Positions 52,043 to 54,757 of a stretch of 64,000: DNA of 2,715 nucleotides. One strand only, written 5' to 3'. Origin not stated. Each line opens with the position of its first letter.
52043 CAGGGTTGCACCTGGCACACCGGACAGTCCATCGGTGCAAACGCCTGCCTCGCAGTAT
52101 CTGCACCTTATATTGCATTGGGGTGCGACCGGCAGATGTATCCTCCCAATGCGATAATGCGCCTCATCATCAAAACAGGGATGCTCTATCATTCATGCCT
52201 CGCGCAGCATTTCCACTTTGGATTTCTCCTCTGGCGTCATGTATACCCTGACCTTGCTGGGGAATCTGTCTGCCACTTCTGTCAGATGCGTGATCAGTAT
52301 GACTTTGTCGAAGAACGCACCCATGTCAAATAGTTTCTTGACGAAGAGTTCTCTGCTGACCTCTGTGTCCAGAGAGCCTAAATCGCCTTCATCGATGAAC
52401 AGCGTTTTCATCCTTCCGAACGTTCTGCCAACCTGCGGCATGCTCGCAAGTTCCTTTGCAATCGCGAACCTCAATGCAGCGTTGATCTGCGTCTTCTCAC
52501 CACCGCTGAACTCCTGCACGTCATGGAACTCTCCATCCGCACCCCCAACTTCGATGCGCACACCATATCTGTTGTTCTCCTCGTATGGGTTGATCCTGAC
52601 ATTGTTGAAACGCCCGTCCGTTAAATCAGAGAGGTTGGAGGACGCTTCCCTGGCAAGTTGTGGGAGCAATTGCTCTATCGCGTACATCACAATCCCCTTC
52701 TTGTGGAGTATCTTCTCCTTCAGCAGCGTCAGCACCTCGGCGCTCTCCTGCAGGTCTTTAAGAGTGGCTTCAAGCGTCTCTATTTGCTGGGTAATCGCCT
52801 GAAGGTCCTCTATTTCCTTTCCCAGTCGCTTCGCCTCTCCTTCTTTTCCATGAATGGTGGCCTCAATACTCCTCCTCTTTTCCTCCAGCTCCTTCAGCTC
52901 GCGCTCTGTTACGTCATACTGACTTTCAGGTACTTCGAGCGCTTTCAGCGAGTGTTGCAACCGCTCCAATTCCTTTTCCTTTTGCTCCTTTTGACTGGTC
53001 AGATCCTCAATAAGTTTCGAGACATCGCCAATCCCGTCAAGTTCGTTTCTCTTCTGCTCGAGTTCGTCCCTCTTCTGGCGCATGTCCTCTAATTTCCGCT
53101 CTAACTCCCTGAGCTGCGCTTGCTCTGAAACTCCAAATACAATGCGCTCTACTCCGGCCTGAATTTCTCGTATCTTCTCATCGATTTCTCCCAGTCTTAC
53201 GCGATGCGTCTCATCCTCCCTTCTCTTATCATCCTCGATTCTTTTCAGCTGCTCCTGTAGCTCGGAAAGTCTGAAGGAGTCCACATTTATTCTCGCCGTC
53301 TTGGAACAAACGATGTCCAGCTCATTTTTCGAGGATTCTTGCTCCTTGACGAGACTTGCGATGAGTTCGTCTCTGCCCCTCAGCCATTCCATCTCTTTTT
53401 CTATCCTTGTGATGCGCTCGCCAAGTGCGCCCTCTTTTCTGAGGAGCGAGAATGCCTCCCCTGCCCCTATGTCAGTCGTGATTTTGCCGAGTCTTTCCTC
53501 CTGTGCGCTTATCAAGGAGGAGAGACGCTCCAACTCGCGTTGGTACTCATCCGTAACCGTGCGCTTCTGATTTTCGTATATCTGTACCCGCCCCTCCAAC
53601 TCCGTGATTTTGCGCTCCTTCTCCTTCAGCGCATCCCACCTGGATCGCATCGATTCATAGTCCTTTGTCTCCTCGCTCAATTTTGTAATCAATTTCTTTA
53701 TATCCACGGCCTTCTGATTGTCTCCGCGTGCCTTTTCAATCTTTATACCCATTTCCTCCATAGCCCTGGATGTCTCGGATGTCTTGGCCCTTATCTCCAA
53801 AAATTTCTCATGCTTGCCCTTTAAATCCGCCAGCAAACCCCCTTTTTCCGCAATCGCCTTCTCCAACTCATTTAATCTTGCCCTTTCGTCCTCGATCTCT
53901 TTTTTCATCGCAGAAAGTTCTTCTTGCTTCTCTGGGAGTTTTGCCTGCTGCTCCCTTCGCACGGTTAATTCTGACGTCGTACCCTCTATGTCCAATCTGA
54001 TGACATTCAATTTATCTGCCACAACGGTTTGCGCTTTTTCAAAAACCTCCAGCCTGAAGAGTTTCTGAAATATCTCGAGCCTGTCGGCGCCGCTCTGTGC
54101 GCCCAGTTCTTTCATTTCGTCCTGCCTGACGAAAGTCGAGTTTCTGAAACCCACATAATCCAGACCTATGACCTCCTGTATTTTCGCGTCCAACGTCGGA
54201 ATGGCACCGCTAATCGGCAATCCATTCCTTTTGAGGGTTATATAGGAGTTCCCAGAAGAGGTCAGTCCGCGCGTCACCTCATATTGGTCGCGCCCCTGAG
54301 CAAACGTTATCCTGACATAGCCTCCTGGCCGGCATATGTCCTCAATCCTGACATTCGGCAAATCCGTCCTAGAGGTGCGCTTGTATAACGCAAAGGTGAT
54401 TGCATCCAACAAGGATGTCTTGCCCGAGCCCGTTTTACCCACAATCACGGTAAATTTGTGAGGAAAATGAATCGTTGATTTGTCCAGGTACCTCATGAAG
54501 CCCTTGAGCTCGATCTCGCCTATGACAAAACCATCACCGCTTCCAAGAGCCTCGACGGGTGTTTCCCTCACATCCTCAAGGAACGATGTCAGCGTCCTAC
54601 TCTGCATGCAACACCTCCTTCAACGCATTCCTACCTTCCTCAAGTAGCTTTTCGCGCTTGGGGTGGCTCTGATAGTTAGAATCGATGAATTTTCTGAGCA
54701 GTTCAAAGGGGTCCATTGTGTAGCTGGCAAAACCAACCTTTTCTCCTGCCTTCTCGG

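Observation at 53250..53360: Rad50 without a CxxC zinc hook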

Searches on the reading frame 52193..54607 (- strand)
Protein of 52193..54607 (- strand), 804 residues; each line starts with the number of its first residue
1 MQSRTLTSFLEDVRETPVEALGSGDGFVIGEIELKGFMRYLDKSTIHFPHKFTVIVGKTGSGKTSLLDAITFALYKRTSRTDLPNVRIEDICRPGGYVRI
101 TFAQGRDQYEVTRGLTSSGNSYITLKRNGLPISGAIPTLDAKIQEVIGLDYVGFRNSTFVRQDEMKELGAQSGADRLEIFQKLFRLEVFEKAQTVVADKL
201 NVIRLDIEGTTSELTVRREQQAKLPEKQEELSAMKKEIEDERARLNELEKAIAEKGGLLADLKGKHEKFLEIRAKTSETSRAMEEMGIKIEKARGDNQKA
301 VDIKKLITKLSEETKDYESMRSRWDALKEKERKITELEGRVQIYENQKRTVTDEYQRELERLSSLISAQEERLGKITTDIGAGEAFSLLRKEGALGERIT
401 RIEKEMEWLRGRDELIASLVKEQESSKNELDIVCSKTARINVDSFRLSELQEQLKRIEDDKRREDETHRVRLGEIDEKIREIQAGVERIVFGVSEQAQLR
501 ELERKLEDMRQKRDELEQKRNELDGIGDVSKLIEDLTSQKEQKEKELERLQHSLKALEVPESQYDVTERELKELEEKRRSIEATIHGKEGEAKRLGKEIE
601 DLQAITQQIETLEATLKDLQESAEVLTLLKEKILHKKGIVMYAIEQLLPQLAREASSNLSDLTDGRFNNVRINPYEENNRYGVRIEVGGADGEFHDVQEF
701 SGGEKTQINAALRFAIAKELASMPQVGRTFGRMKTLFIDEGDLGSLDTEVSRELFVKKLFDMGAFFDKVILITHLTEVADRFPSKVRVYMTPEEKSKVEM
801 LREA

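Call 4: search_protein_families(library=pfam, proteins=[window:52193-54607:-], max_evalue=0.1)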
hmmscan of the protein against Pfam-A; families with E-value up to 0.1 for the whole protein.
window:52193-54607:- (804 aa): 11 families
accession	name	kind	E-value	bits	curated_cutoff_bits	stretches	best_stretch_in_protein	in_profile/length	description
PF13476.12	AAA_23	-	4.8e-20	73.5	27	1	32-251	2-176/201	AAA domain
PF02463.25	SMC_N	-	1.8e-10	41.1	40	1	29-91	2-64/220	RecF/RecN/SMC N terminal domain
PF13555.12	AAA_29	-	1.2e-06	28.6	27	1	41-78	12-50/61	P-loop containing region of AAA domain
PF13304.12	AAA_21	-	0.00061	20.4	27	1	52-74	1-23/304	AAA domain, putative AbiEii toxin, Type IV TA system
PF05531.17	NPV_P10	-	0.0064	17.4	29.8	0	200-254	6-60/75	Nucleopolyhedrovirus P10 protein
PF13191.12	AAA_16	-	0.0065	17.4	32.6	1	33-77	8-51/167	AAA ATPase domain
PF00005.33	ABC_tran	-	0.02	15.9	25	1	51-77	12-38/137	ABC transporter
PF20720.3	nSTAND3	-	0.029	14.5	27.2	0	50-77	17-44/155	Novel STAND NTPase 3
PF13401.12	AAA_22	-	0.03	15.1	27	0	50-85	5-43/130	AAA domain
PF05729.18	NACHT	-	0.038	14.3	26.7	0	53-78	3-28/167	NACHT domain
PF13175.12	AAA_15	-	0.067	13.2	32.1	0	29-562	3-292/374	AAA ATPase domain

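Call 5: find_homologous_proteins(query=window:52193-54607:-, max_evalue=0.00001)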
Query window:52193-54607:- (804 aa): 514 proteins with E <= 0.00001 among 8000 candidates; the best 120 are listed.
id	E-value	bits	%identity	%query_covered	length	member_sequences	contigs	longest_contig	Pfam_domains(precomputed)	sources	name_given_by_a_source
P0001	0.0e+0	1700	100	100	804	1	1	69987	PF13476.13,PF13555.13,PF02463.26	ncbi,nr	ncbi:MAG: SMC family ATPase [Methanocellales archaeon]|nr:SMC family ATPase [Methanocellales archaeo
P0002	0.0e+0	1421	84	100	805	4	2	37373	PF13476.13,PF13555.13,PF02463.26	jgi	-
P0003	0.0e+0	1345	80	100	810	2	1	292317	PF13175.13,PF13476.13,PF13555.13,PF02463.26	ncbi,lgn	-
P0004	0.0e+0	1322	78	100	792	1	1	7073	PF13476.13,PF13555.13,PF02463.26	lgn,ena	-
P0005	0.0e+0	1263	80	94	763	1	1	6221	PF13476.13,PF02463.26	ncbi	-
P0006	0.0e+0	1078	66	99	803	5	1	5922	PF13476.13,PF13555.13,PF02463.26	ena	-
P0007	0.0e+0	1061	64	99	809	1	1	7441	PF13175.13,PF13476.13,PF02463.26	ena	-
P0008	0.0e+0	1012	61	99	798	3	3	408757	PF13476.13,PF02463.26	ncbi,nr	ncbi:MAG: SMC family ATPase [Methanocellales archaeon]|nr:SMC family ATPase [Methanocellales archaeo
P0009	3.7e-294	996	61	98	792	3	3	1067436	PF13175.13,PF13476.13,PF13555.13,PF02463.26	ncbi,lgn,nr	ncbi:MAG: SMC family ATPase [Methanosarcinales archaeon Met12]|nr:MAG: SMC family ATPase [Methanosar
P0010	6.3e-294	995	61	99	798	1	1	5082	PF13175.13,PF13476.13,PF02463.26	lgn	-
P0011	1.0e-292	991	60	99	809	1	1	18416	PF13175.13,PF13476.13,PF02463.26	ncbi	-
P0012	1.1e-291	988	60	100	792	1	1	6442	PF13476.13,PF13555.13,PF02463.26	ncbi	-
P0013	1.1e-291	988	61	98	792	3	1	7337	PF13175.13,PF13476.13,PF13555.13,PF02463.26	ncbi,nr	ncbi:MAG: SMC family ATPase [Methanocellales archaeon]|nr:SMC family ATPase [Methanocellales archaeo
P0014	2.4e-235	802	50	99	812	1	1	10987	PF13476.13,PF13555.13,PF02463.26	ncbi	-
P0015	1.7e-233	795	51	97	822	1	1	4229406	PF13175.13,PF13476.13,PF13555.13,PF02463.26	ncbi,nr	ncbi:MAG: SMC family ATPase [Thermoplasmata archaeon]|nr:MAG: SMC family ATPase [Thermoplasmata arch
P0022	3.1e-229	781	49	99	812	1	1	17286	PF13175.13,PF13476.13,PF13555.13,PF02463.26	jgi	jgi:exonuclease SbcC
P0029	6.3e-225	767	48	99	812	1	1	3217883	PF13476.13,PF13555.13,PF02463.26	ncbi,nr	ncbi:MAG: SMC family ATPase [Methanomassiliicoccales archaeon]|nr:MAG: SMC family ATPase [Methanomas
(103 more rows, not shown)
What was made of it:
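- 52193..54607 (-): Hook-less Rad50-type ATPase CDS, 804 aa including stop codon. Identical to a Methanocellales MAG protein annotated 'SMC family ATPase' (call 5).
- Closest known: Bacterial SbcC of SbcCD. Same: JGI annotates many family members as 'exonuclease SbcC' (call 5).
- Protein length is tightly conserved, at ~790-830 aa for nearly all full-length homologues (call 5).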

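Call 6: search_solved_structures(query=window:52193-54607:-, max_evalue=0.001, show_alignments=0)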
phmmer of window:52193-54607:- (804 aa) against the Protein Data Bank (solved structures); distinct sequences matched with E-value up to 0.001: 28.
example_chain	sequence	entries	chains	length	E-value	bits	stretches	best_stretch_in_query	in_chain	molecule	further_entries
5f3w_B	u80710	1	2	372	4.3e-18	68.4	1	28-266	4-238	DNA double-strand break repair Rad50 ATPase,DNA double-strand break repair Rad50 ATPase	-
3aux_A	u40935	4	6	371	5e-18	68.2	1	28-266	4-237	DNA double-strand break repair rad50 ATPase | DNA double-strand break repair Rad50 ATPase,DNA double-strand break repair Rad50 ATPase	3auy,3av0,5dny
3qf7_A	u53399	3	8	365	7.9e-16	60.9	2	42-207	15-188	Rad50 | Probable DNA double-strand break repair Rad50 ATPase,Probable DNA double-strand break repa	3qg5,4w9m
3tho_A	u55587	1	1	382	1.9e-13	53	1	42-207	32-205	Probable DNA double-strand break repair Rad50 ATPase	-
3qku_A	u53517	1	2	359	3.6e-11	45.5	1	32-198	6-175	DNA double-strand break repair rad50 ATPase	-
3qkt_A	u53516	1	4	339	2.9e-10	42.5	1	32-195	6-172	DNA double-strand break repair rad50 ATPase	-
4nch_A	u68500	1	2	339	4e-10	42.1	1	32-194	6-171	DNA double-strand break repair Rad50 ATPase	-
4nci_A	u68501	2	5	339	9.3e-10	40.8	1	32-195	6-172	DNA double-strand break repair Rad50 ATPase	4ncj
4nck_A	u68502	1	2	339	9.9e-10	40.8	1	32-195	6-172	DNA double-strand break repair Rad50 ATPase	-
5xns_A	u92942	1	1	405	1.2e-07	33.8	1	29-91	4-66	Chromosome partition protein Smc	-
1ii8_A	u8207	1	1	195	2.7e-07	32.7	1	32-198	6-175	Rad50 ABC-ATPase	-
3qkr_A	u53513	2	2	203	3e-07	32.5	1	32-198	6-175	DNA double-strand break repair rad50 ATPase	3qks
6zz6_A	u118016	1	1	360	5.5e-07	31.7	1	32-133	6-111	Structural maintenance of chromosomes protein 1,Structural maintenance of chromosomes prot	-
1w1w_A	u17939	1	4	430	5.6e-07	31.7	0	32-80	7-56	STRUCTURAL MAINTENANCE OF CHROMOSOME 1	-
6qpq_A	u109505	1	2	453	2.4e-06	29.6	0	31-92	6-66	Structural maintenance of chromosomes protein,Structural maintenance of chromosomes protei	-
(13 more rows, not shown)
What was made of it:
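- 52193..54607 (-): Best PDB sequence hits are archaeal Rad50 heads at 4e-18 (call 6).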

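Call 10: search_protein_families(library=ncbifam, proteins=[window:52193-54607:-], max_evalue=0.01)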
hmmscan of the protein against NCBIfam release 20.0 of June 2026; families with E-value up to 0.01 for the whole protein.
window:52193-54607:- (804 aa): 21 families
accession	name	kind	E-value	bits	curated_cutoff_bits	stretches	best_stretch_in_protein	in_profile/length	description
NF041034.1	Rad50_Sulf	equivalog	6.8e-43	146.6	1000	2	29-365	3-326/872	DNA double-strand break repair ATPase Rad50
NF003034.1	PRK03918.1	equivalog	8.2e-36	123.3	700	2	30-417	4-365/878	DNA double-strand break repair ATPase Rad50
NF002244.0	PRK01156.1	equivalog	2.5e-30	105.3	847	2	28-254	2-222/895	DNA double-strand break repair ATPase Rad50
TIGR00618.1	sbcc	subfamily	3.6e-26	91.4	478.5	2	31-243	5-237/1043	exonuclease subunit SbcC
NF045487.1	ASRP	equivalog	1.4e-17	63.6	300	3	496-717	330-545/593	archaea-specific SMC-related protein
NF041035.1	Rad50_Halo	equivalog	6.9e-17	61.1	1000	1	31-191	5-166/883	DNA double-strand break repair ATPase Rad50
NF045780.1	TrlF_fam_ATP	equivalog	2.8e-15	56.1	350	1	32-467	293-748/944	TrlF family AAA-like ATPase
NF002572.0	PRK02224.1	equivalog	5.8e-15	54.7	1087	1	31-630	5-595/888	DNA double-strand break repair ATPase Rad50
TIGR02169.1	SMC_prok_A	equivalog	3.6e-14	51.5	729.4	2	29-81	2-54/1165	chromosome segregation protein SMC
TIGR02168.1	SMC_prok_B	equivalog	3.8e-14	51.4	567.35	2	31-74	4-47/1181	chromosome segregation protein SMC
NF041751.2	sbcc_Staph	equivalog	2.5e-13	48.9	920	3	52-81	29-58/1007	exonuclease subunit SbcC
NF053563.1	Rkd4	equivalog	3.2e-13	48.7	860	1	28-381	2-360/747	arcadin-4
TIGR00611.2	recf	equivalog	2.8e-08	33.3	172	1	32-107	4-77/339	DNA replication/repair protein RecF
NF041752.4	sbcc_Bac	equivalog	1.8e-07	29.4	1420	2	55-189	33-178/1130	exonuclease subunit SbcC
NF041760.1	PtuA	equivalog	5.6e-06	25.5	500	1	27-71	50-93/524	retron Ec78 anti-phage system effector ATPase PtuA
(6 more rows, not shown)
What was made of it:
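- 52193..54607 (-): Best NCBIfam hits are Rad50 models, all far below their cut-offs (call 10).
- On Rad50/SbcC: NF003034 scores 123.3 against 700, and TIGR00618 91.4 against 478.5 (call 10).
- On ASRP / ClsN / Sph: 63.6 bits against 300 (call 10).
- On Arcadin-4 (Rkd4): 48.7 bits against 860 (call 10).
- Closest known: Bacterial SbcC of SbcCD. Different: The hit is weaker than to archaeal Rad50 (91 bits; call 10).
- Closest known: RecN. Different: The NCBIfam recN hit is negligible (18 bits; call 10).
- All Rad50 equivalog models score far below their cut-offs (call 10). ASRP scores 63.6 bits against a cut-off of 300, and arcadin-4 48.7 against 860 (call 10).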

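Call 11: search_protein_families(library=padloc, proteins=[window:52193-54607:-], max_evalue=0.01)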
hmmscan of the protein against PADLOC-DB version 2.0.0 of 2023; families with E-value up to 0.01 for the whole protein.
window:52193-54607:- (804 aa): 48 families (the best 25 are shown)
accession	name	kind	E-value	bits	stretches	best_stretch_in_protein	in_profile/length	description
PDLC04135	mad3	-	2.1e-17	61.8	1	31-262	4-236/374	mads_3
PDLC03865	LmuB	-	6.6e-13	45.8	3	29-74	3-55/1007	-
PDLC03859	LmuB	-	1.1e-12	45.9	1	29-705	5-517/611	-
PDLC00278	PtuA1|PtuA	-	1.2e-09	36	1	29-80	3-53/436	AAA ATPase domain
PDLC02741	PbeC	-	7e-09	32.7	1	28-86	2-61/644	PbeC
PDLC02756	PbeC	-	2.3e-08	31.5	2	53-79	34-60/643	PbeC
PDLC00310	PtuA1|PtuA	-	6.8e-08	30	1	30-85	4-58/443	AAA ATPase domain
PDLC02714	PbeC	-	1.5e-07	28.7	2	31-79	5-57/651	PbeC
PDLC00299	PtuA1|PtuA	-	2e-07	28.4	1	25-74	51-99/535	AAA ATPase domain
PDLC00298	PtuA1|PtuA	-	2e-07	28.4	1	29-74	3-47/423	AAA ATPase domain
PDLC00271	PtuA1|PtuA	-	2.7e-07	28.5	1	29-82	3-55/421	AAA ATPase domain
PDLC02980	AriA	-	3.8e-07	28.4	1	52-74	1-23/304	-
PDLC00311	PtuA1|PtuA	-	3.8e-07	27.5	1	32-79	6-52/455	AAA ATPase domain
PDLC02913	ATPase_I-A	-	5.1e-07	27.2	1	25-74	50-98/508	-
PDLC03861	LmuB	-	6.7e-07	25.6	1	28-75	209-256/1213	-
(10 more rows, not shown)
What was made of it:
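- Weak PADLOC hits to mad3, LmuB and PtuA exist (call 11).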

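Call 19: find_encoding_contigs(protein=P0029, flank=10000, max_places=2)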
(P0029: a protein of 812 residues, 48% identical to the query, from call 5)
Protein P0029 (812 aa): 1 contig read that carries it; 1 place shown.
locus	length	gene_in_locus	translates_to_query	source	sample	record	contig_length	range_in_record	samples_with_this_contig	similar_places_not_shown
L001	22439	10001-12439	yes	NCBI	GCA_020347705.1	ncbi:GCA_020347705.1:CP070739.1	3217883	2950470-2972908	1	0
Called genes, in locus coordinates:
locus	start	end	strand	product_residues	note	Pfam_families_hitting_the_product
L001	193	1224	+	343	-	PF02687:FtsX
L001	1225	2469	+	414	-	PF12704:MacB_PCD, PF02687:FtsX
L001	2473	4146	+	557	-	-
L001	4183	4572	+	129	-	-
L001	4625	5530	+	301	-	PF23023:Anti-Pycsar_Apyc1, PF00753:Lactamase_B (faint), PF12706:Lactamase_B_2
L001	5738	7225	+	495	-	PF13248:Zn_ribbon_3 (faint)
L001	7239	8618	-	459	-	PF05763:DUF835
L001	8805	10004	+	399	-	PF00149:Metallophos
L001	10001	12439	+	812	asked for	PF02463:SMC_N, PF13476:AAA_23, PF13555:AAA_29 (weak)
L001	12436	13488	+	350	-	PF09376:NurA (weak)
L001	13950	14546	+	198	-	PF00132:Hexapep (faint), PF25087:GMPPB_C (faint)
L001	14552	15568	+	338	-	PF04055:Radical_SAM (weak)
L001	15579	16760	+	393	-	PF04055:Radical_SAM, PF14716:HHH_8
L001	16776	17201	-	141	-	PF07650:KH_2, PF00013:KH_1 (faint), PF13083:KH_KhpA-B (weak), PF26594:KH_NusA_2nd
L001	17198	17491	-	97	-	PF01248:Ribosomal_L7Ae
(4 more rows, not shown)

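Call 20: find_encoding_contigs(protein=P0009, flank=10000, max_places=2)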
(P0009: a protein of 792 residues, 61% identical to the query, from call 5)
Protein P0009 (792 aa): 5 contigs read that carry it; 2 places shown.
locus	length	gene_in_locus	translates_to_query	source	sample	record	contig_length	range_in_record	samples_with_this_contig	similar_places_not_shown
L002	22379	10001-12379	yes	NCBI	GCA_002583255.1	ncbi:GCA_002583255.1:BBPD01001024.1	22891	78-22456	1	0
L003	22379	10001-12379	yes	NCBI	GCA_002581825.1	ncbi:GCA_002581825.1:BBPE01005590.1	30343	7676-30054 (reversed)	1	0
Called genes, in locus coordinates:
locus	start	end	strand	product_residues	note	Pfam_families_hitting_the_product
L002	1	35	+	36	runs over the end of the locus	?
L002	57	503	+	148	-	-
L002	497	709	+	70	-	-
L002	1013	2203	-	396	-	PF01637:ATPase_2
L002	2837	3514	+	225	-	PF10502:Peptidase_S26 (weak)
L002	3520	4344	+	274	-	-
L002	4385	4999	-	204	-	-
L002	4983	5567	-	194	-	PF13412:HTH_24 (weak)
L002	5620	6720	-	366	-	PF04406:TP6A_N, PF20768:Topo_VI_alpha, PF21180:TOP6A-Spo11_Toprim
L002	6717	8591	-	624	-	PF02518:HATPase_c, PF13589:HATPase_c_3 (weak), PF09239:Topo-VIb_trans, PF18000:Top6b_C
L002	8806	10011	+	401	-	PF00149:Metallophos, PF12850:Metallophos_2 (faint)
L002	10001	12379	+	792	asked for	PF02463:SMC_N, PF13175:AAA_15, PF13476:AAA_23, PF13555:AAA_29 (faint)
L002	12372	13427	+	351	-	PF09376:NurA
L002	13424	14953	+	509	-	PF01935:DUF87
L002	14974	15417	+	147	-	PF10107:Endonuc_Holl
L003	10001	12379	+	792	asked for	PF02463:SMC_N, PF13175:AAA_15, PF13476:AAA_23, PF13555:AAA_29 (faint)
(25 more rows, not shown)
